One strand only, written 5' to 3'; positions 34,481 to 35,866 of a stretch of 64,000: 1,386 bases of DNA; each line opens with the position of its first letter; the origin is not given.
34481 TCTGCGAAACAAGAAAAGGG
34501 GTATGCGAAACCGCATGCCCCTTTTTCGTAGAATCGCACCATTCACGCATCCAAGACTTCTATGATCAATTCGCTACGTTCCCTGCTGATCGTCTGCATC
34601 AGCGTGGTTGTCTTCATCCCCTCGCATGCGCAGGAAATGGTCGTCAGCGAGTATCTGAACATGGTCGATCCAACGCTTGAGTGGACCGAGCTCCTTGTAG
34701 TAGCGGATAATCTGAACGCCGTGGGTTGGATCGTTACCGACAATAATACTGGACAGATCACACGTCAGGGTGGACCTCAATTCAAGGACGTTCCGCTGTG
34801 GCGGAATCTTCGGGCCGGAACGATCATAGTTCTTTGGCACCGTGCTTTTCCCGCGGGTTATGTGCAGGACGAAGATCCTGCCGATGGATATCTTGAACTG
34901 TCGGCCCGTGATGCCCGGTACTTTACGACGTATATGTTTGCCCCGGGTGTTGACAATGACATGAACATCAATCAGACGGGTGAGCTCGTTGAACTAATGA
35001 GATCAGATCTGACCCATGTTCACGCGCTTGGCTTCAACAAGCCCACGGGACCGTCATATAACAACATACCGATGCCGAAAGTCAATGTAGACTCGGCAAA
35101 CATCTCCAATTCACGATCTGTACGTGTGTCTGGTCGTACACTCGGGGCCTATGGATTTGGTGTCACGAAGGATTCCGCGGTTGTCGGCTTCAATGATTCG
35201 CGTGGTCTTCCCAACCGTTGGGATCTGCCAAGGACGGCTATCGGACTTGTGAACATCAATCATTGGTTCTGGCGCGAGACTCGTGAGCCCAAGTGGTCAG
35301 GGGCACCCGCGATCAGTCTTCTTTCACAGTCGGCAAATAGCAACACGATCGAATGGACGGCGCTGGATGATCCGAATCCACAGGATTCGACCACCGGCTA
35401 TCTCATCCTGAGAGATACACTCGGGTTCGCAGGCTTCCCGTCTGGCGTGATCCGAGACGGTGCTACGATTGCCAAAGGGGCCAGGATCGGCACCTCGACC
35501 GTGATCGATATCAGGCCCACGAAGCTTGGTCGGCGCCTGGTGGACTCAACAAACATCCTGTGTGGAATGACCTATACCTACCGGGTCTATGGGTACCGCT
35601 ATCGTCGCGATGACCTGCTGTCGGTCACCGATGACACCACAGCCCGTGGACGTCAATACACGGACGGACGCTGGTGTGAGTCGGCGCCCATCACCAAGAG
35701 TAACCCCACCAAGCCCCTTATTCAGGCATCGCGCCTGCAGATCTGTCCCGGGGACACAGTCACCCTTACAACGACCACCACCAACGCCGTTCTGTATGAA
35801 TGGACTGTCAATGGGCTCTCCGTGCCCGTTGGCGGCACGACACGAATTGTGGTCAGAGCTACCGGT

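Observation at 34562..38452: Second giant T9SS cargo protein (LTD + Ig + multiple ASH/choice-of-anchor-D-like repeats) paired in tandem with the first and bracketed by clean terminators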

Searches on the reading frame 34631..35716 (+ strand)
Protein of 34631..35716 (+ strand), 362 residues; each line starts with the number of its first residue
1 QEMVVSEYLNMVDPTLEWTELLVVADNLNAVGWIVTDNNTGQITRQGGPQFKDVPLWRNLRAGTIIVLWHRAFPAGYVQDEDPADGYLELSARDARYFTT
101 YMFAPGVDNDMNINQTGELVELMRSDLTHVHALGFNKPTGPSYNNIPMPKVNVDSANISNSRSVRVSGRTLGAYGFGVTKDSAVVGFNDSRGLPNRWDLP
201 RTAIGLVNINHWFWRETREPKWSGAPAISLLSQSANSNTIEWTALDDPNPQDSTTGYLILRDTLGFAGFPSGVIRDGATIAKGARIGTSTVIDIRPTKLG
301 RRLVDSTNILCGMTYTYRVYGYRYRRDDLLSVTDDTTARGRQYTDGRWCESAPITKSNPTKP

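Call 49: predict_structure(alignment_id=A3)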
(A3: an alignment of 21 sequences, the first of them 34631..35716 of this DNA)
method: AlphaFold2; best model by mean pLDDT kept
length: 362 residues; sequences in the alignment: 21
mean_pLDDT: 86.8   pTM: 0.86
mean pLDDT of the five models: 86.8, 86.2, 85.8, 85.6, 85.3
residues with pLDDT >= 90: 187; 70-90: 138; 50-70: 36; < 50: 1
segments of 3 or more residues with pLDDT < 50: none
pLDDT, mean of each block of 10 residues (from residue 1): 92 90 94 90 79 96 93 86 90 94 78 88 95 91 91 86 83 87 78 67 58 76 96 93 96 95 91 82 93 96 93 94 82 58 87 87 77
secondary structure, 60 per line:
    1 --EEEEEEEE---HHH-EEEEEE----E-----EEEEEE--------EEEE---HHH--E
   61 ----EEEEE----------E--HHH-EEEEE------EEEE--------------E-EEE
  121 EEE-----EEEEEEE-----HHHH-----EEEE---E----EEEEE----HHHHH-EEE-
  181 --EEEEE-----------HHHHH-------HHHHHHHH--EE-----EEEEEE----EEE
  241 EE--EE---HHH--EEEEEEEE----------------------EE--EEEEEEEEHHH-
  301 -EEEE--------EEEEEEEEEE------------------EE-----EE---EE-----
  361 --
elements in order: E3-10 E18-23 E34-39 E48-51 E65-69 E87-91 E98-101 E118-123 E129-135 H141-144 E150-153 E162-166 H171-175 E177-179 E183-187 H199-203 H211-218 E228-233 E238-242 E255-262 E289-296 E302-305 E314-323
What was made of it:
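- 34631..35296 (+): Head, part 1 (aa 24-245). An LTD-like beta-sandwich core (~24-160) plus a conserved extension. This is the most conserved segment of the protein. The AF2 model has pLDDT 86.8 and pTM 0.86 (call 49).
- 35297..35704 (+): Head, part 2 (aa 246-381). An FN3-like sandwich with an invariant, apparently unpaired Cys334. The AF2 model (call 49).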

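Call 52: fold_search(model_id=the predicted structure, library=pdb)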
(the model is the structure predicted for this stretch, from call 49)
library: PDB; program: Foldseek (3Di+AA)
matches with E <= 10: 1611; with E <= 0.001: 41
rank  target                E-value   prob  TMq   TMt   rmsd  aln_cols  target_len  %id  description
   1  8k4q_C                4.5e-05  0.99  0.19  0.32  15.0       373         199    8  Crystal structure of nanobody HuNb103 bound to human interleukin-4 receptor subunit alpha (released 2024-06-26)
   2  3lpw_A                1.5e-04  1.00  0.24  0.41  14.2       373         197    8  Crystal structure of the FnIII-tandem A77-A78 from the A-band of titin (released 2010-09-08)
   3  3di2_B                1.6e-04  0.99  0.19  0.32  14.6       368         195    6  Crystal structure of the complex of human interleukin-7 with unglycosylated human interleukin-7 receptor alpha ectodom (released 2009-01-27)
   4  7y6e_D                1.8e-04  0.99  0.20  0.34  16.4       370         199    9  Crystal structure of sDscam FNIII23 domains, isoform Beta2v6 (released 2023-05-24)
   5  6mfa                  2.0e-04  0.91  0.21  0.21  15.8       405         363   11  Fragment of human fibronectin containing the 4th-7th type III domains (released 2019-09-18)
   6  7mrm_B                2.3e-04  0.95  0.19  0.19  16.6       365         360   11  Chicken CNTN3 APP complex (released 2022-01-05)
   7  6xay_C                2.6e-04  0.87  0.21  0.27  23.6       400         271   12  Structure of a fragment of human fibronectin containing the 10th, 11th and 12th type III domains (released 2021-06-09)
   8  8k4q_A                3.1e-04  0.98  0.19  0.33  15.3       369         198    8  Crystal structure of nanobody HuNb103 bound to human interleukin-4 receptor subunit alpha (released 2024-06-26)
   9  3qaz_B                3.1e-04  0.97  0.21  0.34  15.6       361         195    8  IL-2 mutant D10 ternary complex (released 2012-04-11)
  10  7yq5_E                4.1e-04  0.72  0.19  0.10  20.2       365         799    9  human insulin receptor bound with A62 DNA aptamer and insulin (released 2022-11-09)
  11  3di2_D                4.3e-04  0.96  0.18  0.30  14.7       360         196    6  Crystal structure of the complex of human interleukin-7 with unglycosylated human interleukin-7 receptor alpha ectodom (released 2009-01-27)
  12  3up1_B                4.6e-04  0.98  0.20  0.33  15.0       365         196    6  Crystal structure of the unliganded human interleukin-7 receptor extracellular domain (released 2012-02-08)
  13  7mrq                  5.2e-04  0.97  0.22  0.26  15.8       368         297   10  Chicken CNTN4 FN1-FN3 domains with T751A, V752A, Y781A, E786A mutations (released 2022-01-05)
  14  7y6e_B                5.2e-04  0.97  0.19  0.33  15.8       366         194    9  Crystal structure of sDscam FNIII23 domains, isoform Beta2v6 (released 2023-05-24)
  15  6xax_A                5.2e-04  0.90  0.22  0.28  22.2       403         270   10  Structure of a fragment of human fibronectin containing the 11th type III domain, extra domain A, and the 12th type II (released 2021-06-09)
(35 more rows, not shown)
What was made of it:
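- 35297..35704 (+): Foldseek matches to FN3 domains (call 52).
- On Lamin tail domain (PF00932): The Foldseek top 50 for the two-domain head model are tandem FN3 hits with low TM (call 52).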

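Call 54: search_protein_families(library=pfam, alignment_id=A3, max_evalue=1)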
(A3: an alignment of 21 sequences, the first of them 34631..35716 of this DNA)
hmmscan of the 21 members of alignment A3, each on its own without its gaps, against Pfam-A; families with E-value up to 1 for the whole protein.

A. member 1, window:34631-35716:+ (362 aa): 0 families

B. families by the number of members that match (of 21 scanned): 6 families
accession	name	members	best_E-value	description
PF00932.25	LTD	7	1.8e-06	Lamin Tail Domain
PF00041.27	fn3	2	4.2e-05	Fibronectin type III domain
PF02406.22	MmoB_DmpM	2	0.011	MmoB/DmpM family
PF00316.25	FBPase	1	0.024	Fructose-1-6-bisphosphatase, N-terminal domain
PF24243.1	Phage_tail_C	1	0.037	Phage tail tip domain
PF17015.10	DUF5094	1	0.14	Domain of unknown function (DUF5094)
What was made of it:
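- On Lamin tail domain (PF00932): 7 of 21 heads hit, best E 1.8e-6 (call 54).
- Tried and rejected: Pfam on the window head gave no hit (call 54).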

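Call 55: search_solved_structures(query=A3, max_evalue=10, show_alignments=2)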
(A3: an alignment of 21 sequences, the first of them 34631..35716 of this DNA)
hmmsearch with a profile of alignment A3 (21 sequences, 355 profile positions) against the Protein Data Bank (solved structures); distinct sequences matched with E-value up to 10: 2.
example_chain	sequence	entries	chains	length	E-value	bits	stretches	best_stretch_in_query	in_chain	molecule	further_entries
1uit_A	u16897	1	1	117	0.34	12.9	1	98-141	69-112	HUMAN DISCS LARGE 5 PROTEIN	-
5yh1_A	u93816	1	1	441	1.1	11.2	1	48-93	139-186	Member of s1p family of ribosomal proteins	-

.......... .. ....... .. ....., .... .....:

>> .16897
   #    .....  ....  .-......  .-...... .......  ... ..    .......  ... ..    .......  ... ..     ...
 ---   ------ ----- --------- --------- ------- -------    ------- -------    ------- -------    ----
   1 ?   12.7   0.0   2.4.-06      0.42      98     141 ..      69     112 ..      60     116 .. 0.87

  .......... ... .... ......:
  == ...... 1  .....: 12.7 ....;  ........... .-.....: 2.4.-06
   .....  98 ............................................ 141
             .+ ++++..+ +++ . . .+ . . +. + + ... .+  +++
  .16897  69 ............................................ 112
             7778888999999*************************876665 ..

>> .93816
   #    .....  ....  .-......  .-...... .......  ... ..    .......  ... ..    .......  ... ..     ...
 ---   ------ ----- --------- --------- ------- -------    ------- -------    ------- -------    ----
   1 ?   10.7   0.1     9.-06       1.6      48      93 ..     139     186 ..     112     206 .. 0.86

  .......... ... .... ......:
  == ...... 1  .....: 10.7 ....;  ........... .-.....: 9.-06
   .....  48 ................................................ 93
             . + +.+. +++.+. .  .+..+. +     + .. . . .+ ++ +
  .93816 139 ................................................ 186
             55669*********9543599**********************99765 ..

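Call 63: find_related_loci(query=A3, collection=genome_contigs, flank=10000)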
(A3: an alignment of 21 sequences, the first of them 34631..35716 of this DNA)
Query A3 (362 aa) in genome_contigs; peptide patterns used: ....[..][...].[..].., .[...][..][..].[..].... (x = any residue, [..] = any of these).
188 stretches matched a pattern; 181 encode a relative of the query (tblastn E <= 1e-3); the best 80 are kept; 80 distinct loci.
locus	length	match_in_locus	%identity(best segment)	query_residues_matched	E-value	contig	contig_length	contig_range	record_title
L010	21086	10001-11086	96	1-362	0e+0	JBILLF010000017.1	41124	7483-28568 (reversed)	MAG: Patescibacteria group bacterium isolate ME2017-07-27_3300044645_group7_bin150 Rohwer_bin1101_scaffold_66_c2, whole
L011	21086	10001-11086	90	1-362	0e+0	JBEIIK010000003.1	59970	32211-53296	MAG: Ignavibacteria bacterium isolate Sample-102-S76-bin-82 Sample_102_S76-bin_82-k141_953959, whole genome shotgun sequ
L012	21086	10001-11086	85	1-362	0e+0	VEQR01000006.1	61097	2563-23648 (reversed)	MAG: Candidatus Kapaibacterium sp. isolate ZLKRG19 NODE_284_length_61097_cov_7.276103, whole genome shotgun sequence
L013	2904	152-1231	85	3-362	0e+0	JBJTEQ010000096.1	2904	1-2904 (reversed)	MAG: Candidatus Kapaibacterium sp. isolate samp_4321_metabat2_67 samp_4321_372641, whole genome shotgun sequence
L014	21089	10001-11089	77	1-362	0e+0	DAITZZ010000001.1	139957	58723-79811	MAG TPA_asm: bacterium isolate CTOTU1238 NODE_9_length_139957_cov_22.116260, whole genome shotgun sequence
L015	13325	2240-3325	77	1-362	0e+0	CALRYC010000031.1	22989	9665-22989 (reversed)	MAG: Chitinophaga pinensis isolate JJ-MA1B5-281-8-m1-bin330 genome assembly, contig: JJ-MA1B5-281-C505, whole genome sho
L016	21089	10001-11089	76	1-362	0e+0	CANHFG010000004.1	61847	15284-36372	MAG: Ignavibacteria bacterium isolate RE-18aug17-124 genome assembly, contig: RE-18aug17-C487, whole genome shotgun sequ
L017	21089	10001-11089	74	1-362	7e-176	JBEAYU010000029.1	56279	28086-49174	MAG: Bacteroidota bacterium isolate NASQAN2011_332_B_bin.40 scaffold_562358, whole genome shotgun sequence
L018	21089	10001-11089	64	1-362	5e-159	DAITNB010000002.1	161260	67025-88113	MAG TPA_asm: bacterium isolate CTOTU10762 NODE_21_length_161260_cov_21.905146, whole genome shotgun sequence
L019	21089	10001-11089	63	1-362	8e-158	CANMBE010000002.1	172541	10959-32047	MAG: Ignavibacteria bacterium isolate ZH-15may19-110 genome assembly, contig: ZH-15May19-c43, whole genome shotgun seque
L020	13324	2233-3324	63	1-362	2e-157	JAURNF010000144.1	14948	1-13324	MAG: Candidatus Kapaibacterium sp. isolate SFB_Oligo_Co_79 k141_2524389, whole genome shotgun sequence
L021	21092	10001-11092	64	1-362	3e-157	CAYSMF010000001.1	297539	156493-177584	MAG TPA_asm: uncultured Melioribacter sp. isolate SRP278252_co3_515 genome assembly, contig: NODE_9_length_297539_cov_34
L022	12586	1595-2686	62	1-362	6e-157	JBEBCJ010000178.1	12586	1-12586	MAG: Bacteroidota bacterium isolate blackwarrior_2019_sw_WHONDRS-S19S_0021_B_bin.5 scaffold_481229, whole genome shotgun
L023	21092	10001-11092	62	1-362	5e-156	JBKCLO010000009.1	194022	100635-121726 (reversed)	MAG: Ignavibacteria bacterium isolate samp_510_concoct_1221 samp_510_72492, whole genome shotgun sequence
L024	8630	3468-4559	63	1-362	4e-156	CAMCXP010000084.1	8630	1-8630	MAG: Melioribacter roseus P3M-2 isolate MiE-14oct19-197 genome assembly, contig: MiE-14oct19-C13919, whole genome shotgu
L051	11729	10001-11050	40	3-362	1e-67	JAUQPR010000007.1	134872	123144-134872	MAG: Bacteroidota bacterium isolate JZ-1.bins.153.201901 NODE_46_length_134872_cov_3.976110, whole genome shotgun sequen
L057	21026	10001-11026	38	1-350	7e-63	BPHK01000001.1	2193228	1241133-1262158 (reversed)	MAG: Candidatus Kapabacteria bacterium KatS3mg040 DNA, contig_882, whole genome shotgun sequence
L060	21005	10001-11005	38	1-343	7e-62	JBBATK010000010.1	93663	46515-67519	MAG: Candidatus Kapaibacterium sp. isolate EUL_269 ctg10-EUL_269, whole genome shotgun sequence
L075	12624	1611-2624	37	1-343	2e-58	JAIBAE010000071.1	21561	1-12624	MAG: Bacteroidota bacterium isolate SSF3 NODE_47638_length_21561_cov_6.350658, whole genome shotgun sequence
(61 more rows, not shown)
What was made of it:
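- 181 species-level genomes carry a relative, at one copy per assembly in 79 of the 80 loci kept (call 63).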

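Call 69: search_protein_representatives(alignment_id=A3)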
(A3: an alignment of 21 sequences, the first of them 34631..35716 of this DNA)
Query: 21 sequences, 355 profile positions. Proteins with E-value up to 0.001 (for the whole library): 1311; up to 1e-10: 536; up to 1e-30: 245. The best 150 are listed.
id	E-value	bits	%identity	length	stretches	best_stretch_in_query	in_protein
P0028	1.2e-142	491.4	-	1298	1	1-355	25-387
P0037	1.7e-142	490.9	-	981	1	1-355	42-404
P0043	4.6e-137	473.1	-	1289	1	1-355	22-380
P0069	6.2e-137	472.6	-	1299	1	1-355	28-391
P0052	1.6e-135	468.0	-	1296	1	1-355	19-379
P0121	3.3e-135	467.0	-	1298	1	1-355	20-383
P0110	6.5e-135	466.0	-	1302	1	1-355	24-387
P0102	3.6e-132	457.0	-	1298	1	1-355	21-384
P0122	1.0e-131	455.5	-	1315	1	1-353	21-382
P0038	3.8e-130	450.3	-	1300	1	1-355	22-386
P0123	7.4e-130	449.4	-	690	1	1-355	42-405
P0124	7.4e-130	449.4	-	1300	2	1-355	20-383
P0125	3.3e-128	443.9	-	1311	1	1-355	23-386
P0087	4.0e-128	443.7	-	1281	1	3-355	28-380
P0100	2.0e-126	438.1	-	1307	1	1-353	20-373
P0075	3.5e-115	401.1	-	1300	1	1-355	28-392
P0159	1.4e-100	353.1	-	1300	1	1-351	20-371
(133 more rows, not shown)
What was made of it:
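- The head profile finds 245 clusters at E <= 1e-30, almost all about 1300 aa with the head at the N-terminus (call 69).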

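Call 80: search_protein_families(library=ncbifam, proteins=[L057:1385-5710:+, L060:62-1597:+, L051:2298-4334:+, L075:1548-2945:+, L057:15912-18989:+], max_evalue=0.001)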
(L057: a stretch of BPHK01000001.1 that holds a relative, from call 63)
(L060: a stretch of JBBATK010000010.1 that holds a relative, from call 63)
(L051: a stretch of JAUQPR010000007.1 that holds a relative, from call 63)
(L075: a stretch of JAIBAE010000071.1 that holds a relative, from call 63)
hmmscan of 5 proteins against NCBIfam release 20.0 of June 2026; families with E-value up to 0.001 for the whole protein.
L057:1385-5710:+ (1442 aa): 2 families
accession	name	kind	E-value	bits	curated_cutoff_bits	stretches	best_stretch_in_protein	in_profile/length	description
NF012200.0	choice_anch_D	domain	5.9e-26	91.1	45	2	599-671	15-86/108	choice-of-anchor D domain-containing protein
TIGR04183.1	Por_Secre_tail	domain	4.4e-07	29.8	23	1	1363-1431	3-63/72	T9SS type A sorting domain-containing protein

L060:62-1597:+ (512 aa): 2 families
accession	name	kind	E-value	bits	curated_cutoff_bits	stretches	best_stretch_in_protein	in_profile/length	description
NF012200.0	choice_anch_D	domain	2.2e-10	41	45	1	131-221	14-97/108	choice-of-anchor D domain-containing protein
TIGR04183.1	Por_Secre_tail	domain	2e-07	30.9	23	1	434-498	3-60/72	T9SS type A sorting domain-containing protein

L051:2298-4334:+ (679 aa): 1 family
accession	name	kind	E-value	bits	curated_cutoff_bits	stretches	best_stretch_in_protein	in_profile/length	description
TIGR04183.1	Por_Secre_tail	domain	0.00094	19.1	23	0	599-669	1-64/72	T9SS type A sorting domain-containing protein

L075:1548-2945:+ (466 aa): 3 families
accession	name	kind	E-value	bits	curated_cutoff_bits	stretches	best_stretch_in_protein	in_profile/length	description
TIGR04183.1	Por_Secre_tail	domain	8.8e-10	38.4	23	1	388-463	3-71/72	T9SS type A sorting domain-containing protein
NF052323.1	T9SSA_dep_M6i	equivalog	3.7e-09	35.1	600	1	379-451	954-1025/1043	T9SS-dependent M6-like inactivated metalloprotease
NF038113.1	T9SSA_dep_M36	equivalog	9.3e-07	27.4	885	1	371-463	783-868/869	T9SS-dependent M36 family metallopeptidase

L057:15912-18989:+ (1026 aa): 42 families (the best 25 are shown)
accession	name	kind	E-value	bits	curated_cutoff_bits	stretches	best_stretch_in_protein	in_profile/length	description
TIGR00487.1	IF-2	equivalog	3.3e-250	831.9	424.4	1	445-1023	7-585/587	translation initiation factor IF-2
NF003078.0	PRK04004.1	equivalog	2.4e-56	191.5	468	2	524-637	10-140/598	translation initiation factor IF-2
TIGR00491.2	aIF-2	equivalog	5.8e-45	153.8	554.75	2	524-637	3-133/591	translation initiation factor IF-2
NF011418.0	PRK14845.1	equivalog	5.1e-38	130.5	756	2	539-637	475-590/1049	translation initiation factor IF-2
TIGR00231.1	small_GTP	domain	2.1e-30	105.6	42.5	1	528-682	6-161/164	GTP-binding protein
TIGR00475.1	selB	equivalog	9.1e-26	90.7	242.25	1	527-744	2-223/581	selenocysteine-specific translation elongation factor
TIGR01393.1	lepA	equivalog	1.4e-17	63.3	533.9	1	572-731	69-221/595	translation elongation factor 4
NF003077.0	PRK04000.1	equivalog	2.8e-16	59.7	315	1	573-698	85-209/412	translation initiation factor IF-2 subunit gamma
TIGR01394.1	TypA_BipA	equivalog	5.2e-16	58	757.3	1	528-730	4-231/594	translational GTPase TypA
NF008969.0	PRK12317.1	subfamily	1.8e-15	56.5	502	1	557-731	70-258/426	elongation factor 1-alpha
TIGR03680.1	eif2g_arch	equivalog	6.8e-15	55.2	514.5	1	573-701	81-208/407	translation initiation factor IF-2 subunit gamma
NF009381.0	PRK12740.1-5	subfamily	1.2e-14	53.7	583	1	519-651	27-152/692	elongation factor G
NF009373.0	PRK12736.1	subfamily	1.5e-12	47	452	1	531-731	18-242/394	elongation factor Tu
NF000766.0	PRK00049.1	subfamily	2e-12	46.6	449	1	571-730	73-243/396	elongation factor Tu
NF007583.0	PRK10218.1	equivalog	4.2e-12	44.9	1260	1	557-653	53-148/607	ribosome-dependent GTPase TypA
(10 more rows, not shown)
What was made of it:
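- On T9SS type A CTD cargo: Three of them pass TIGR04183 (call 80).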

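Call 81: search_protein_families(library=pfam, proteins=[L057:1385-5710:+, L060:62-1597:+, L051:2298-4334:+, L075:1548-2945:+, L057:15912-18989:+], max_evalue=0.001)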
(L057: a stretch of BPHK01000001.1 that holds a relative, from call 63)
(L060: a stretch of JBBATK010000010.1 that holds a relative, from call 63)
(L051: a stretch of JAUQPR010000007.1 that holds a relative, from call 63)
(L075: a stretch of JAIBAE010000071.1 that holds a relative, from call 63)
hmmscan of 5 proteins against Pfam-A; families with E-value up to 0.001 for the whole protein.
L057:1385-5710:+ (1442 aa): 8 families
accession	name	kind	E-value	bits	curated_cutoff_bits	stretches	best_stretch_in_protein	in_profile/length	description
PF17517.7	IgGFc_binding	-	5.7e-45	154.3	25.6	1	139-481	2-297/297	IgGFc binding protein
PF22544.2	HYDIN_VesB_CFA65-like_Ig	-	9.1e-16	58.4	25.5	1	602-671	4-69/100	HYDIN/CFA65/VesB-like, Ig-like domain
PF22073.2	Cep192_D4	-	1.1e-15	58.2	35.5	1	601-670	4-76/112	Cep192 domain 4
PF15780.11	ASH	-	6.2e-09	36.4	27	1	605-673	7-75/98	Abnormal spindle-like microcephaly-assoc'd, ASPM-SPD-2-Hydin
PF18962.6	Por_Secre_tail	-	1e-07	32.6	27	1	1363-1432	3-68/75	Secretion system C-terminal sorting domain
PF07610.17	DUF1573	-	6.4e-07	29.8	26.1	0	602-670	2-64/98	Protein of unknown function (DUF1573)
PF12371.14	TMEM131_like_N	-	1.3e-06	29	28.8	0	602-670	2-66/84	Transmembrane protein 131-like N-terminal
PF24507.1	Ig_CFAP65_4th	-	0.00061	20.6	27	0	996-1041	14-61/76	CFAP65, fourth Ig-like domain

L060:62-1597:+ (512 aa): 1 family
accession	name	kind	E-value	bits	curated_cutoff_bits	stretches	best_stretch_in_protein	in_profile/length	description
PF18962.6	Por_Secre_tail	-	7.4e-09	36.2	27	1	434-498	3-64/75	Secretion system C-terminal sorting domain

L051:2298-4334:+ (679 aa): 1 family
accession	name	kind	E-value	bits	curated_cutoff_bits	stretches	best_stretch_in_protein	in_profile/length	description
PF13088.12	BNR_2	-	0.00097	19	31.4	0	56-171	147-236/277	BNR repeat-like domain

L075:1548-2945:+ (466 aa): 1 family
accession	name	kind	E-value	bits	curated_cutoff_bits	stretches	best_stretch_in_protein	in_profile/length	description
PF18962.6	Por_Secre_tail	-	1.3e-10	41.8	27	1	388-462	3-74/75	Secretion system C-terminal sorting domain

L057:15912-18989:+ (1026 aa): 9 families
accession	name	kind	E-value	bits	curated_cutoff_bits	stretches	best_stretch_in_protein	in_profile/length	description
PF11987.13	IF-2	-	1.1e-40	138.7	27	1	798-914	1-117/117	Translation-initiation factor 2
PF00009.33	GTP_EFTU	-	3.3e-32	112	26.5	1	527-684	5-183/188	Elongation factor Tu GTP binding domain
PF22042.2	EF-G_D2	-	6.4e-32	110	27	1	699-778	1-83/84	Elongation factor G domain 2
PF04760.21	IF2_N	-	1e-17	64.1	25.3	1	448-498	2-53/53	Translation initiation factor IF-2, N-terminal region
PF03144.31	GTP_EFTU_D2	-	5.7e-11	43.1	30.3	1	945-1012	1-72/73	Elongation factor Tu domain 2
PF01926.29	MMR_HSR1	-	3.9e-10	40.3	21.9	1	528-634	2-113/113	50S ribosome-binding GTPase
PF00071.28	Ras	-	1.7e-05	24.9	21.6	1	529-684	3-157/162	Ras family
PF09439.16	SRPRB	-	0.00062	19.6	25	0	526-649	4-134/178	Signal recognition particle receptor beta subunit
PF02421.24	FeoB_N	-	0.00093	19.2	27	0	528-681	3-154/156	Ferrous iron transport protein B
